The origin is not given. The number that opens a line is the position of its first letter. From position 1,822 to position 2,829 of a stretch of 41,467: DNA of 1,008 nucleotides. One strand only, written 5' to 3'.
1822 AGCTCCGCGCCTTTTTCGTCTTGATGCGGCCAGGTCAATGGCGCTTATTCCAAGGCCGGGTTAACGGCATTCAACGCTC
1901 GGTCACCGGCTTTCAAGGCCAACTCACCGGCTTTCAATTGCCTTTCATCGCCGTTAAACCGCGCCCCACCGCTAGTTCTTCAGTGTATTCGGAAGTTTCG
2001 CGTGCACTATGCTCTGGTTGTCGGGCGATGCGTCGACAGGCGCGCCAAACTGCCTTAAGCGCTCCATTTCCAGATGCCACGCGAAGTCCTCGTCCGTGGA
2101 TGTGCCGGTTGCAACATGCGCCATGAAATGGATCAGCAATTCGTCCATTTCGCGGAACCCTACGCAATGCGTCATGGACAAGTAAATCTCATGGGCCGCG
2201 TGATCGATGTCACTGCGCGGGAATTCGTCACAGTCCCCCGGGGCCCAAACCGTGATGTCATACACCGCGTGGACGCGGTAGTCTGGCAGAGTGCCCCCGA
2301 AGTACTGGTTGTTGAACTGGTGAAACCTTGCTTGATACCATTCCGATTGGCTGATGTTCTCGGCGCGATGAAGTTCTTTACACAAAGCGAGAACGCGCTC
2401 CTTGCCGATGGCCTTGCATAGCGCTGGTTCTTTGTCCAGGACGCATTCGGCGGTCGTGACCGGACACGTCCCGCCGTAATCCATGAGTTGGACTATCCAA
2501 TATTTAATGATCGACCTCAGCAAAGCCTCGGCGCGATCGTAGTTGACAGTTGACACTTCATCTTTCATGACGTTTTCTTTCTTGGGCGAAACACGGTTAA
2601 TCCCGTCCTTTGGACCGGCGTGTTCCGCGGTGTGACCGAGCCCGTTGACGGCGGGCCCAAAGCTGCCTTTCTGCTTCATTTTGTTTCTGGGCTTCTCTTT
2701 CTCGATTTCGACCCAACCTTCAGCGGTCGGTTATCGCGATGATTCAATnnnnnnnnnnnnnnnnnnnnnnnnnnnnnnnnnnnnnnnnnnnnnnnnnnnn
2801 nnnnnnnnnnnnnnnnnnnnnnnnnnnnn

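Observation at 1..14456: Integrase-bounded element with a replication module and a small-terminase-like gene but no virion genes: a possible phage satellite in an Acidobacteria-like host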

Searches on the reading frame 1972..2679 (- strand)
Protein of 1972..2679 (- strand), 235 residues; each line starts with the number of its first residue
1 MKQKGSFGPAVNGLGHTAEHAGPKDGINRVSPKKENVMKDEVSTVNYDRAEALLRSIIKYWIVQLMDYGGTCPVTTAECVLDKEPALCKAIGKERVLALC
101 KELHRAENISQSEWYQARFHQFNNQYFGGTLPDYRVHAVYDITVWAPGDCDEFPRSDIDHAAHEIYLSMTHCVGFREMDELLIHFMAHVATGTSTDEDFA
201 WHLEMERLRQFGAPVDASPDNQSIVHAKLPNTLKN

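Call 8: search_protein_families(library=pfam, proteins=[window:1972-2679:-], max_evalue=0.01)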
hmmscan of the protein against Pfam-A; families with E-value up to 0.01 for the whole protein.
window:1972-2679:- (235 aa): 0 families

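Call 9: search_protein_families(library=phrogs, proteins=[window:1972-2679:-], max_evalue=0.01)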
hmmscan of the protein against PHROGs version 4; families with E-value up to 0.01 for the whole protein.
window:1972-2679:- (235 aa): 0 families

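Call 24: search_protein_families(library=ncbifam, proteins=[window:1972-2679:-], max_evalue=0.01)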
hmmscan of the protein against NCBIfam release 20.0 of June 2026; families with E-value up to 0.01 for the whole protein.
window:1972-2679:- (235 aa): 0 families

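Call 73: search_protein_families(library=padloc, proteins=[window:1972-2679:-], max_evalue=0.01)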
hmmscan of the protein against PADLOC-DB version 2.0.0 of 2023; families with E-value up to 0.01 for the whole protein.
window:1972-2679:- (235 aa): 0 families

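Call 84: find_related_loci(query=window:1972-2679:-, collection=viral_contigs, flank=10000)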
Query window:1972-2679:- (235 aa) in viral_contigs; peptide patterns used: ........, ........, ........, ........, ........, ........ (x = any residue, [..] = any of these).
7 stretches matched a pattern, but none encodes a relative of the query by tblastn (E <= 1e-3).

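Call 118: search_solved_structures(query=window:1972-2679:-, max_evalue=10)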
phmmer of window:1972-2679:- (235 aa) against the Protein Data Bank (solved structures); distinct sequences matched with E-value up to 10: 17.
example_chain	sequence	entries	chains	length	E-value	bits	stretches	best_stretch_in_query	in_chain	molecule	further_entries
7qtc_BBB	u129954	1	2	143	0.5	13.5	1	49-89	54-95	Isoaspartyl peptidase subunit beta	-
2zal_B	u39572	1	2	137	0.55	13.3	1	49-89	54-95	L-asparaginase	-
8bi3_BBB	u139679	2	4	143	0.59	13.3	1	49-89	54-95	Isoaspartyl peptidase subunit beta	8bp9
7qvr_BBB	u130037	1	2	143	0.59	13.3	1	49-89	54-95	Beta-aspartyl-peptidase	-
7r1g_BBB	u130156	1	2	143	0.59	13.2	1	49-89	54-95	Beta-aspartyl-peptidase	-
7qyx_BBB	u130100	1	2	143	0.59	13.2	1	49-89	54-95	Beta-aspartyl-peptidase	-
8bkf_BBB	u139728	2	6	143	0.59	13.2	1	49-89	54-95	Isoaspartyl peptidase subunit beta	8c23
7qq8_BBB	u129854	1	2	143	0.6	13.2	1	49-89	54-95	Beta-aspartyl-peptidase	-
7qsf_BBB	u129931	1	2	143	0.6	13.2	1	49-89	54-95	Isoaspartyl peptidase subunit beta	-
8bqo_BBB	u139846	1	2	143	0.6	13.2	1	49-89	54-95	Isoaspartyl peptidase subunit beta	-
1jn9_B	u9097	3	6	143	0.6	13.2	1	49-89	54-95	PUTATIVE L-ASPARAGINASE | Beta-aspartyl-peptidase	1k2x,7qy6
8c0i_BBB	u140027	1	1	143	0.6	13.2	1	49-89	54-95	Isoaspartyl peptidase subunit beta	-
8c0i_DDD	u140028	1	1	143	0.6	13.2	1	49-89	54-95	Isoaspartyl peptidase subunit beta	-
7qym_BBB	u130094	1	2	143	0.61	13.2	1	49-89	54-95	Beta-aspartyl-peptidase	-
7r5c_BBB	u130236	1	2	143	0.61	13.2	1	49-89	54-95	Isoaspartyl peptidase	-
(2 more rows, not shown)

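Call 123: predict_structure(protein=window:1972-2679:-)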
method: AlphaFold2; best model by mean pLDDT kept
length: 235 residues; sequences in the alignment: 1
mean_pLDDT: 41.8   pTM: 0.31
mean pLDDT of the five models: 41.8, 40.4, 39.8, 39.6, 37.2
residues with pLDDT >= 90: 0; 70-90: 8; 50-70: 47; < 50: 180
segments of 3 or more residues with pLDDT < 50: 1-6, 9-44, 64-74, 108-127, 129-235
pLDDT, mean of each block of 10 residues (from residue 1): 42 36 38 40 56 63 46 49 64 69 53 41 43 31 25 28 26 27 32 42 43 40 34 27
secondary structure, 60 per line:
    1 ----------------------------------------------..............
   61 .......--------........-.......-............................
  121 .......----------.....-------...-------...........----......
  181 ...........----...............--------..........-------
elements in order: H47-67 H76-83 H85-91 H93-127 H138-142 H160-170 H175-191 H196-210 H219-228
